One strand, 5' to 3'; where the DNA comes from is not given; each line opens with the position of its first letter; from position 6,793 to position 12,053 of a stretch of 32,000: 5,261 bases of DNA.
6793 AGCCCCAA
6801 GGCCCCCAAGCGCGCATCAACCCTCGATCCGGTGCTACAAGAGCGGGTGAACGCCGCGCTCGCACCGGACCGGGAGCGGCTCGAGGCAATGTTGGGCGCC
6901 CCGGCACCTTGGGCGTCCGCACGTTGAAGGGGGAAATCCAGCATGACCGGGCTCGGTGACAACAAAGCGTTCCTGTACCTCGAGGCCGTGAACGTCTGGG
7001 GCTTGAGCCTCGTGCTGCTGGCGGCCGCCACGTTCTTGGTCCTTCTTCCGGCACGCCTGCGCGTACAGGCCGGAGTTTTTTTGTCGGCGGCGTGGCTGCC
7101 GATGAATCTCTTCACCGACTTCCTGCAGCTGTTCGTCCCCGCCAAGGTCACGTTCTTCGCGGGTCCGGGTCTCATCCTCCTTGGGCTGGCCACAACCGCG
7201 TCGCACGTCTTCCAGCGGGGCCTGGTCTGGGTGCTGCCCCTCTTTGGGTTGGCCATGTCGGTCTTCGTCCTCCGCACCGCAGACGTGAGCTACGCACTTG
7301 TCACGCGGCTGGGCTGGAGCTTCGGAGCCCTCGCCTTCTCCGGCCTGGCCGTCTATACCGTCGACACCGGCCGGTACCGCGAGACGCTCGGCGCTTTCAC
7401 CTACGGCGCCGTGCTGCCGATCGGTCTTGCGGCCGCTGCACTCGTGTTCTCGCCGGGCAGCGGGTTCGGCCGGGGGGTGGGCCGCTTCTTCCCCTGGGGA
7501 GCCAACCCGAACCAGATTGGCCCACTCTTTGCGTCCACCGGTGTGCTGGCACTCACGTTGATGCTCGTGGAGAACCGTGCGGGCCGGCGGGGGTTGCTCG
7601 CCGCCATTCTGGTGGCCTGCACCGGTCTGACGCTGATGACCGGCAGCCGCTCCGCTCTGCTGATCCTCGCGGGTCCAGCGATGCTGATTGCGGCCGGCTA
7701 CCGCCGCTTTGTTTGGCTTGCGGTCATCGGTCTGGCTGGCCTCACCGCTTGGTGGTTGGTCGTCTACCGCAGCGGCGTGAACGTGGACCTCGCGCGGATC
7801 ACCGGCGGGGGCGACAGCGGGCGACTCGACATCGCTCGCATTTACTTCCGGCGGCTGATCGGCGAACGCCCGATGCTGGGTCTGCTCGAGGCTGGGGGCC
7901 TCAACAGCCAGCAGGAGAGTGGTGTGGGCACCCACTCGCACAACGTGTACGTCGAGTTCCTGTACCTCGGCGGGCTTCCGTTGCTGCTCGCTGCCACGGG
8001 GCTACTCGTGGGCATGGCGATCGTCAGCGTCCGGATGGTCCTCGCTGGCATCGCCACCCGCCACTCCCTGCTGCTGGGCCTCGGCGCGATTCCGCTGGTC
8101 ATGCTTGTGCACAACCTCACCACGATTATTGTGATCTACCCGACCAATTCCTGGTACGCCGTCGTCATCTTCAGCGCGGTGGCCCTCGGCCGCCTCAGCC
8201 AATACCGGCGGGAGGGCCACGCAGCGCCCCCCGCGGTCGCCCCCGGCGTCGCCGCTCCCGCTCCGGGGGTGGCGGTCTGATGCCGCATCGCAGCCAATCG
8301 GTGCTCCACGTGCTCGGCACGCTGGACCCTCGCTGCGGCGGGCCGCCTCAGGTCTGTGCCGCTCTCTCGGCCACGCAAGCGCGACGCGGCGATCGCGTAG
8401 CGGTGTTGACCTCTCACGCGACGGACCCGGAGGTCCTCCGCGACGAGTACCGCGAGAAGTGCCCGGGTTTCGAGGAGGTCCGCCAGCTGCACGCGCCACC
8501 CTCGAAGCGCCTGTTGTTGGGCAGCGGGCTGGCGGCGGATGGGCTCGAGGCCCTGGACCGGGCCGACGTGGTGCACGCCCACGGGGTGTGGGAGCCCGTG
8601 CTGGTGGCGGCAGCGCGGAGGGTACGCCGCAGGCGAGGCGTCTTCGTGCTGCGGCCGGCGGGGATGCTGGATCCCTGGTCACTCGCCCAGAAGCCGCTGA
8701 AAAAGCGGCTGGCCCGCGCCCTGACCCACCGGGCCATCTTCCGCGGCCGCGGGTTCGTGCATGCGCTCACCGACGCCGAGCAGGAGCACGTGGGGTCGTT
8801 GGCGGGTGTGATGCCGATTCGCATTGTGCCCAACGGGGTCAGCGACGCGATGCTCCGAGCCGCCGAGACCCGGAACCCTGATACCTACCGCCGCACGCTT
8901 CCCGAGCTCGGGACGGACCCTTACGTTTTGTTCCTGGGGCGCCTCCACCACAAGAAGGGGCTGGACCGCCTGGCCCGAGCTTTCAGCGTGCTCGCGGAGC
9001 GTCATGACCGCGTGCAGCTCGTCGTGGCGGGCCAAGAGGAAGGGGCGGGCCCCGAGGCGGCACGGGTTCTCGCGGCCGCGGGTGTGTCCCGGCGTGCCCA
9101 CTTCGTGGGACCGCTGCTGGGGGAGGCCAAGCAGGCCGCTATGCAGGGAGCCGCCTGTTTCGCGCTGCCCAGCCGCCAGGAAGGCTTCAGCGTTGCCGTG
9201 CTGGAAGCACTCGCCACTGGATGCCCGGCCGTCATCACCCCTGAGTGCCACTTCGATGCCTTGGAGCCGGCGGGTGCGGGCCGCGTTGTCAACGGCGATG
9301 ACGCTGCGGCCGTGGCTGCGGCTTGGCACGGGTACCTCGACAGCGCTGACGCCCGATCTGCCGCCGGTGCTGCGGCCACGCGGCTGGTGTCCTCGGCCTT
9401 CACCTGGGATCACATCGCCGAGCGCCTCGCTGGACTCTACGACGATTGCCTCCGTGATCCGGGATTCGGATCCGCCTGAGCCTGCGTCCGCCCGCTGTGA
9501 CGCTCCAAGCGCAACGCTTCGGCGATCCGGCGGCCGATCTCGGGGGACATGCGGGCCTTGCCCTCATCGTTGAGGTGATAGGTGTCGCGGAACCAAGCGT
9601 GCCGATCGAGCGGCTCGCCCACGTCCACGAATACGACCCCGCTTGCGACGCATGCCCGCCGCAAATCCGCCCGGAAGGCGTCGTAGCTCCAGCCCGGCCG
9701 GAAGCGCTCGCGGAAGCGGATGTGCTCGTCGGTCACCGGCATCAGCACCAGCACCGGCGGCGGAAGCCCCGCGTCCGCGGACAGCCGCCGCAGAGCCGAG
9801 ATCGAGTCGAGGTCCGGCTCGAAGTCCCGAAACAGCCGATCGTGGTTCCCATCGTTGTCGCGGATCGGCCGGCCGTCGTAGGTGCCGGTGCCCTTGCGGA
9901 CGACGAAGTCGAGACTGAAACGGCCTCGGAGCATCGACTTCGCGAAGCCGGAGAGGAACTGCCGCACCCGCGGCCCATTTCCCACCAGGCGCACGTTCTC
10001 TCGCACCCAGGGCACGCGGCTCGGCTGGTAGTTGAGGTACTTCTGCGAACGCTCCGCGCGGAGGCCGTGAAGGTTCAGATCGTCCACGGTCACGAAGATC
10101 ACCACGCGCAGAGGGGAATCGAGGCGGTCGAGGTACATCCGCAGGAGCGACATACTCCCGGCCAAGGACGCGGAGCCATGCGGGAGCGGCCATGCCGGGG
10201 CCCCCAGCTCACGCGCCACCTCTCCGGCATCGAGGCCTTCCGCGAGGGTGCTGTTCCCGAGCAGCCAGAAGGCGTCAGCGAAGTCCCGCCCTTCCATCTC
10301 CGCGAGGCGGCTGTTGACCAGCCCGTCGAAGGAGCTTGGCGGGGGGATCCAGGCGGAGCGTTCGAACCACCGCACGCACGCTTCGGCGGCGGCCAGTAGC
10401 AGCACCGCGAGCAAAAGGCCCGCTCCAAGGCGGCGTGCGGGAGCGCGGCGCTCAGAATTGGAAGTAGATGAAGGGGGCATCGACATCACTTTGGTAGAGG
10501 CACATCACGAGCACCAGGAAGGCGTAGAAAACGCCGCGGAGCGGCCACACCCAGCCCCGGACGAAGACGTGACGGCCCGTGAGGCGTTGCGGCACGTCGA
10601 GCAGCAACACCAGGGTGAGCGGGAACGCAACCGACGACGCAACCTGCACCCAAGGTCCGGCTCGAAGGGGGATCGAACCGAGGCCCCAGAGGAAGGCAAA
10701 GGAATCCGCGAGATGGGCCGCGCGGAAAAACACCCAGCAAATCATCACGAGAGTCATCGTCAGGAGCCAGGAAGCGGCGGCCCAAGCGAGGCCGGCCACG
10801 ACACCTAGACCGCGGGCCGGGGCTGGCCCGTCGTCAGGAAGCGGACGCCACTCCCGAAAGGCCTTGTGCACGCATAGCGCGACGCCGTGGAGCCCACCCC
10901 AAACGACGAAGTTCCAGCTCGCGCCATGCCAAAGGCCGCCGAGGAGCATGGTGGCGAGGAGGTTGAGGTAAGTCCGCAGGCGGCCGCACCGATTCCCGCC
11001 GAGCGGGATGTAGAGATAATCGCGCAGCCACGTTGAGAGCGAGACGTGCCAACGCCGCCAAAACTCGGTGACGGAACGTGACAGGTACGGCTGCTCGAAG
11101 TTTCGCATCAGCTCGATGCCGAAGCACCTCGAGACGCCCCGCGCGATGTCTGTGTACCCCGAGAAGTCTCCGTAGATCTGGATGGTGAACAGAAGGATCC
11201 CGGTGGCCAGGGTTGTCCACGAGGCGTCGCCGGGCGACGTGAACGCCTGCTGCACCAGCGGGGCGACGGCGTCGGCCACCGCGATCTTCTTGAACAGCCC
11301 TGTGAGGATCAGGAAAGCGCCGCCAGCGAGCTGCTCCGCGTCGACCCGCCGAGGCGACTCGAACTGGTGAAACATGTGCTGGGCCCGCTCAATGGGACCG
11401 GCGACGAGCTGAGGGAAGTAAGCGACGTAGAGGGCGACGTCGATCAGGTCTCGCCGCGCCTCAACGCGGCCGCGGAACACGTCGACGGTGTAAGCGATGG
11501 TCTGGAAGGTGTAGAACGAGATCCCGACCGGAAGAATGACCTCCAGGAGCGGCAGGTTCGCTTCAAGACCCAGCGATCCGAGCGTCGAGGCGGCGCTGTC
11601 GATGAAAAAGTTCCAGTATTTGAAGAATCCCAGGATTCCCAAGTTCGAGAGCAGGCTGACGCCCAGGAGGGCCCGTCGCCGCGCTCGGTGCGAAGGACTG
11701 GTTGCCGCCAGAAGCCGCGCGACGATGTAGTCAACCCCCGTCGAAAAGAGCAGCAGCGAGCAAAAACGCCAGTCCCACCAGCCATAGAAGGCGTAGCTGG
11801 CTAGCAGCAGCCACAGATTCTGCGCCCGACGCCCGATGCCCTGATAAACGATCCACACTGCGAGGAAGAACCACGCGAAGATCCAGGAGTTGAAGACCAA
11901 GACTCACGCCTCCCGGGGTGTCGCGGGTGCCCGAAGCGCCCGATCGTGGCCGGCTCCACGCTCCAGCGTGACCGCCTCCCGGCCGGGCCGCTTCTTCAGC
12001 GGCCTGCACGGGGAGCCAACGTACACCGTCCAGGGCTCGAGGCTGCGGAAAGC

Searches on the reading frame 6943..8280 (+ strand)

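Call 11: search_protein_families(library=pfam, proteins=[window:6943-8280:+], max_evalue=0.01)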
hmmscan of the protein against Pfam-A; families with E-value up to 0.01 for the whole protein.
window:6943-8280:+ (445 aa): 1 family
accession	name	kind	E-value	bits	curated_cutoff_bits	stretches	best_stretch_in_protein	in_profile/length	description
PF04932.20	Wzy_C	-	3.2e-05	24.2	31.7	1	222-350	2-147/149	O-Antigen ligase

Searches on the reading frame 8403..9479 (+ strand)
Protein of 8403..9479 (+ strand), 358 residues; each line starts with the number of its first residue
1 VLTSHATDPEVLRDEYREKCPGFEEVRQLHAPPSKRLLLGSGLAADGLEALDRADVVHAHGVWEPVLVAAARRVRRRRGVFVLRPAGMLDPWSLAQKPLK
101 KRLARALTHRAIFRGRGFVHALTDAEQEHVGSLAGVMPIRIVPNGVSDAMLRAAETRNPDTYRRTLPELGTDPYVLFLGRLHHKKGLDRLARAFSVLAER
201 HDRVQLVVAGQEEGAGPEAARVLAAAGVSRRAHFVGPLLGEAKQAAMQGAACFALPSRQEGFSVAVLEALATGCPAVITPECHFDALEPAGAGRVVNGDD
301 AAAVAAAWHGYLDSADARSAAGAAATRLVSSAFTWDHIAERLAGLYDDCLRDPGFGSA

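Call 11: search_protein_families(library=pfam, proteins=[window:8403-9479:+], max_evalue=0.01)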
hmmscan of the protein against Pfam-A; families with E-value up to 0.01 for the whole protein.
window:8403-9479:+ (358 aa): 5 families
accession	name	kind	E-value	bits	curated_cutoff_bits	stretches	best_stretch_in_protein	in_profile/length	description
PF13692.12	Glyco_trans_1_4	-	3.9e-25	89.2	27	1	173-309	2-137/142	Glycosyl transferases group 1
PF00534.26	Glycos_transf_1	-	1.5e-23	83.7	26.4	1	162-325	5-169/172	Glycosyl transferases group 1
PF20706.3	GT4-conflict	-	2.8e-13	50.1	26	1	162-342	188-385/385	Family 4 Glycosyltransferase in conflict systems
PF13439.12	Glyco_transf_4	-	3.6e-07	30.8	28.5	1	21-147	38-167/170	Glycosyltransferase Family 4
PF13524.12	Glyco_trans_1_2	-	8.8e-06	26.2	25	1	231-342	28-142/144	Glycosyl transferase-like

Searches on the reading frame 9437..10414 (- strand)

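Call 11: search_protein_families(library=pfam, proteins=[window:9437-10414:-], max_evalue=0.01)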
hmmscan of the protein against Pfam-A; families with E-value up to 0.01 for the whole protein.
window:9437-10414:- (325 aa): 1 family
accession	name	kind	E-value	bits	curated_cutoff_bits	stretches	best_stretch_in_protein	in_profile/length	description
PF13472.12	Lipase_GDSL_2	-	0.00025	22.1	32.9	1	206-287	94-177/178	GDSL-like Lipase/Acylhydrolase family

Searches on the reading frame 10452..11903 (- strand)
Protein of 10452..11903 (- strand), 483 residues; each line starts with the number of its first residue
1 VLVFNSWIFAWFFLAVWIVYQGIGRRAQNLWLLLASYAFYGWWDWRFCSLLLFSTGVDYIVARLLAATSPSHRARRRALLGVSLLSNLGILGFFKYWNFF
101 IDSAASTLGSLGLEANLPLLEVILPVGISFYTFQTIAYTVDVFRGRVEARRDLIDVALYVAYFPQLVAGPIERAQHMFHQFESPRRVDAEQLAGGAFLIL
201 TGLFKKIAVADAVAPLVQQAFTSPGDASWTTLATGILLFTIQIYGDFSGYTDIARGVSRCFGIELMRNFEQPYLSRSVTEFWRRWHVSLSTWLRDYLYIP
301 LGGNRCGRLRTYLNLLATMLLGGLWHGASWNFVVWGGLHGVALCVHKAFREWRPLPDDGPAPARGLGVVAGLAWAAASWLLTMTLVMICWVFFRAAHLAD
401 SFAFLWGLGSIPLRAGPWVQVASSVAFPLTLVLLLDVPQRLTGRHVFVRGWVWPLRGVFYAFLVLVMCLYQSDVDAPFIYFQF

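Call 11: search_protein_families(library=pfam, proteins=[window:10452-11903:-], max_evalue=0.01)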
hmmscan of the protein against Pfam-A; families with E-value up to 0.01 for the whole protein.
window:10452-11903:- (483 aa): 1 family
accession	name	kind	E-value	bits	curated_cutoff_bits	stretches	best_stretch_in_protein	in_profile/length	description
PF03062.24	MBOAT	-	1.2e-35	123.8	27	1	152-372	80-320/337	MBOAT, membrane-bound O-acyltransferase family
